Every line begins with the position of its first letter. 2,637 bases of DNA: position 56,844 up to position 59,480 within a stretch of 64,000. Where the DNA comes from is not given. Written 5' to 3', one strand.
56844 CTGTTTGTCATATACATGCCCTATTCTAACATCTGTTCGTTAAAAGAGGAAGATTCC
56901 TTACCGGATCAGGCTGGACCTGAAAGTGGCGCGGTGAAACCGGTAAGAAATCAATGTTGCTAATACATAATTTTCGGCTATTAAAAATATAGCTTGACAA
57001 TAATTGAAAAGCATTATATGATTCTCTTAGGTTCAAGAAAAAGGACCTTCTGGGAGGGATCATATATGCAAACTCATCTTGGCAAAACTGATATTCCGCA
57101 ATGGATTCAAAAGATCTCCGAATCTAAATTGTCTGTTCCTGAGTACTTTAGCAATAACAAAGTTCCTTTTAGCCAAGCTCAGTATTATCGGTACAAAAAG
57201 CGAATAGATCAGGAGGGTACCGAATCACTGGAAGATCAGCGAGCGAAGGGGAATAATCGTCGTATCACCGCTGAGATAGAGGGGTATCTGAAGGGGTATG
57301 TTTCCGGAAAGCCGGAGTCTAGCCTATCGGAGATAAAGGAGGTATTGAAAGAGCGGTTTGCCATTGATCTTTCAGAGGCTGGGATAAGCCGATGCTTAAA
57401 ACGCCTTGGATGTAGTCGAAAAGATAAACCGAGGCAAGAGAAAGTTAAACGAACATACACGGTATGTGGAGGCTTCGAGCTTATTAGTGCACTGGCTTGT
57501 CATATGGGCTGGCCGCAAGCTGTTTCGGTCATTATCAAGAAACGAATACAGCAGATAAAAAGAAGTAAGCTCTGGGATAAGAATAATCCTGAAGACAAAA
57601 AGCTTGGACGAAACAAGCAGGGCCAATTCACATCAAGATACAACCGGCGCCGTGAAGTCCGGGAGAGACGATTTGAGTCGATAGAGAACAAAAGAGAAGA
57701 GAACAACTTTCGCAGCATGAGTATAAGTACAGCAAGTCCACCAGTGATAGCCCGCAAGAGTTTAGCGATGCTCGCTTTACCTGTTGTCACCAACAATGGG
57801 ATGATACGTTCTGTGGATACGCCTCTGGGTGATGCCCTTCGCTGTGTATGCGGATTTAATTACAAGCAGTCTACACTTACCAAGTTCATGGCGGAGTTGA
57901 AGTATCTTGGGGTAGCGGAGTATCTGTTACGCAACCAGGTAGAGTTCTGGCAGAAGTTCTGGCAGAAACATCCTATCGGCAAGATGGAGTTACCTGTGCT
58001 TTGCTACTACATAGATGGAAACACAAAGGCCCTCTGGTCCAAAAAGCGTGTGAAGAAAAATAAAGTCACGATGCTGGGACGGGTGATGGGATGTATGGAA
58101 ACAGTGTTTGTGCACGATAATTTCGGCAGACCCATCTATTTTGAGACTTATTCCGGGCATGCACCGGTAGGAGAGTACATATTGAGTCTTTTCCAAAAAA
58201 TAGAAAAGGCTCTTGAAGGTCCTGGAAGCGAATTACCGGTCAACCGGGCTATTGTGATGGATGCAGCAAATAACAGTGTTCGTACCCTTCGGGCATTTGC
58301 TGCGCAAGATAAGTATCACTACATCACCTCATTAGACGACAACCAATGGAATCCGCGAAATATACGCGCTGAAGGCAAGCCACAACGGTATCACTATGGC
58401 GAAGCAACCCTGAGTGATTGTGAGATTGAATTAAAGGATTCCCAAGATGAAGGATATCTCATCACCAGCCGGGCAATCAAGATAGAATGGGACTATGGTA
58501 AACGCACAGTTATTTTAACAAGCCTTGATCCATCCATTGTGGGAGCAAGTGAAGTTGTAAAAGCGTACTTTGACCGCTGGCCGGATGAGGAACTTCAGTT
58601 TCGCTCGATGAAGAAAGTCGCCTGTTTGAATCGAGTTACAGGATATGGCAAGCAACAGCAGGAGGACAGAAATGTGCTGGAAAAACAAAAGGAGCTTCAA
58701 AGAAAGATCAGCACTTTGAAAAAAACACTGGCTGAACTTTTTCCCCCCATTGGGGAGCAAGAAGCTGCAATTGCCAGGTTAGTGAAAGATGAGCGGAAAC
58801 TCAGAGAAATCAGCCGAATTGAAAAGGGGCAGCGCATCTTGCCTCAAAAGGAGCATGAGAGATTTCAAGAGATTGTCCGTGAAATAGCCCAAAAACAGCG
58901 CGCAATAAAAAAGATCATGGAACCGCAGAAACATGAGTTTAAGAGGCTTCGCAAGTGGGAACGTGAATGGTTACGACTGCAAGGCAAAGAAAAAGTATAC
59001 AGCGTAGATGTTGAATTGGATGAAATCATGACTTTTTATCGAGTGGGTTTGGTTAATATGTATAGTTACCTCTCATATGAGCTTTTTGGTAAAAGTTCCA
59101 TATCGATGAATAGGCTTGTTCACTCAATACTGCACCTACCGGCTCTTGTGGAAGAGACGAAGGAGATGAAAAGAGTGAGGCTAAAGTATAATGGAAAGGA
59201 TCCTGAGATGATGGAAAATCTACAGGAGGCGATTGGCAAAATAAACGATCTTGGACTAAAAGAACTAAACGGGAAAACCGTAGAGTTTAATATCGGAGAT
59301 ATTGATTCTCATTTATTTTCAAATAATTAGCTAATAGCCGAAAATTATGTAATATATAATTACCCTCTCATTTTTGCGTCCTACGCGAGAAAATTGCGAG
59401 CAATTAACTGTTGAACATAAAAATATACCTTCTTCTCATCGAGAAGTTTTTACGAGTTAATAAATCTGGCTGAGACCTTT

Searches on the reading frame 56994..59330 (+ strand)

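Call 27: search_protein_families(library=pfam, proteins=[window:56994-59330:+], max_evalue=0.0001)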
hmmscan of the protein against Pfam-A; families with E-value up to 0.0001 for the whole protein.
window:56994-59330:+ (778 aa): 2 families
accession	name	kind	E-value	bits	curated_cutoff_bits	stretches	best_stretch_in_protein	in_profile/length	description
PF13565.12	HTH_32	-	4.8e-07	30.7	33.7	1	65-135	3-73/73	Homeodomain-like domain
PF13592.12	HTH_33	-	5.3e-05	23.2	25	0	111-150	7-45/60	Winged helix-turn helix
